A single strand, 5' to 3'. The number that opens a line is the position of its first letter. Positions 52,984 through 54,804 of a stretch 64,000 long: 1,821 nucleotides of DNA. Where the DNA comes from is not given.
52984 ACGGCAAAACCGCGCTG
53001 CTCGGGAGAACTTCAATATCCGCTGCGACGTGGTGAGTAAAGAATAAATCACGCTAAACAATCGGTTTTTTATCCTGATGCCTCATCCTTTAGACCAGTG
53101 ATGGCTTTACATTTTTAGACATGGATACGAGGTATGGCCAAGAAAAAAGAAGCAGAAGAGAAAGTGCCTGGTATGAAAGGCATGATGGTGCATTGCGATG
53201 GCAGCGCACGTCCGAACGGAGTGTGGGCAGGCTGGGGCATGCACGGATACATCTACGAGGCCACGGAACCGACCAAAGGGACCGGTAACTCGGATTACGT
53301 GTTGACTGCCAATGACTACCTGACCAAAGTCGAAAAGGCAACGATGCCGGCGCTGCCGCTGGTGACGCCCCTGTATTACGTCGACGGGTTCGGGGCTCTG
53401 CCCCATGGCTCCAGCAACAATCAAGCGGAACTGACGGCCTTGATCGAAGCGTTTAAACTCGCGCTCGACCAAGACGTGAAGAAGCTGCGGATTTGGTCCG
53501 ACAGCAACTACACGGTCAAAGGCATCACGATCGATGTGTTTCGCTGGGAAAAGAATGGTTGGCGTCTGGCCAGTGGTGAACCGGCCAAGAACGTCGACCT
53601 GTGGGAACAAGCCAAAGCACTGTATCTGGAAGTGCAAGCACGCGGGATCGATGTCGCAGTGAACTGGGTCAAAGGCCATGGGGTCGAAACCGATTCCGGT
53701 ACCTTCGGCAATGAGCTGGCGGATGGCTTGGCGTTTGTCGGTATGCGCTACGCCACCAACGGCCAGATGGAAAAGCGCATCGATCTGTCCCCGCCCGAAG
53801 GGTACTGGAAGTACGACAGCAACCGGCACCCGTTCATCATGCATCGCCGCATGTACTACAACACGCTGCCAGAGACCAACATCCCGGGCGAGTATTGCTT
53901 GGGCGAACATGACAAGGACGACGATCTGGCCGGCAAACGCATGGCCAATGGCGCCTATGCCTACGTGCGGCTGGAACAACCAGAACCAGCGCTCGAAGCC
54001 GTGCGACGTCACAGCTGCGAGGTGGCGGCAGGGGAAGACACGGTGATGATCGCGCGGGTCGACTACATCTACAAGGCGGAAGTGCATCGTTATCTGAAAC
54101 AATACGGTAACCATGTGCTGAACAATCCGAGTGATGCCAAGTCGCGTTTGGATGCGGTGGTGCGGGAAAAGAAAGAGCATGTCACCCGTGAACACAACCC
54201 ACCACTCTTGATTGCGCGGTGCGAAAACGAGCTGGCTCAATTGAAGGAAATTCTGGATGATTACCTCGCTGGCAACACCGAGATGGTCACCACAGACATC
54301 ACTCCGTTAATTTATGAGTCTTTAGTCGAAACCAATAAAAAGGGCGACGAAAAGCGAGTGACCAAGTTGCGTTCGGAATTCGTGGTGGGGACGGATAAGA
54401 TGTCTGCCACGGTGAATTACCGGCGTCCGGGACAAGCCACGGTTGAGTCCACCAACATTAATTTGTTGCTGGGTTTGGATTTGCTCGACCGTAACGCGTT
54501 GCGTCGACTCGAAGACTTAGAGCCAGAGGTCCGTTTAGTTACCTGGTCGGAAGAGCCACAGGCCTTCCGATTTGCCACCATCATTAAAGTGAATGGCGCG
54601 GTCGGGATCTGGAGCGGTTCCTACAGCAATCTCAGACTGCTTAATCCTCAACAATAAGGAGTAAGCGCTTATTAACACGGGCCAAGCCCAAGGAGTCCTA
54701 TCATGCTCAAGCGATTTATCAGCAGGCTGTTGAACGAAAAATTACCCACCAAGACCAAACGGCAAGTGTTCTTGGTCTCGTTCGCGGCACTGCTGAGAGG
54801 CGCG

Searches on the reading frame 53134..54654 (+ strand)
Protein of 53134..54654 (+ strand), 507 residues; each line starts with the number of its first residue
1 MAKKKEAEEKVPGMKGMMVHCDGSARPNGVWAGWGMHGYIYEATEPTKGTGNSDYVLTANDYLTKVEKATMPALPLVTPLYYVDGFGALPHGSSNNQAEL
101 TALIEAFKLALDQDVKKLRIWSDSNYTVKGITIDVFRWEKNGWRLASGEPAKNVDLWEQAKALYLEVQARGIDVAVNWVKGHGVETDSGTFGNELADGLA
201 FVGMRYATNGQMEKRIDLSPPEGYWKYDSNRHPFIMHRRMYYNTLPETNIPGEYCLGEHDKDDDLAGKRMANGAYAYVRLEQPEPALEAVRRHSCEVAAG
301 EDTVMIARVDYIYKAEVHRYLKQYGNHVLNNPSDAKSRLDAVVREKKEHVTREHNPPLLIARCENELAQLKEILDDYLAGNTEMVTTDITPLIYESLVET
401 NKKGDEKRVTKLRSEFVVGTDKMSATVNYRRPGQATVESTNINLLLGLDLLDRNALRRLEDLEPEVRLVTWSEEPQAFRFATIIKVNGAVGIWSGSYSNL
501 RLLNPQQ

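Call 16: search_protein_families(library=phrogs, proteins=[window:53134-54654:+], max_evalue=0.00001)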
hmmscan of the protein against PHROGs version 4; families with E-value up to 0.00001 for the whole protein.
window:53134-54654:+ (507 aa): 2 families
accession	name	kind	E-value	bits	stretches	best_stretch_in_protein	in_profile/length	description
phrog_3265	-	DNA, RNA and nucleotide metabolism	1e-107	362.1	1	13-505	4-493/496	ribonuclease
phrog_531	-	DNA, RNA and nucleotide metabolism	6.6e-34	118.5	1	86-215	111-235/285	Rnase H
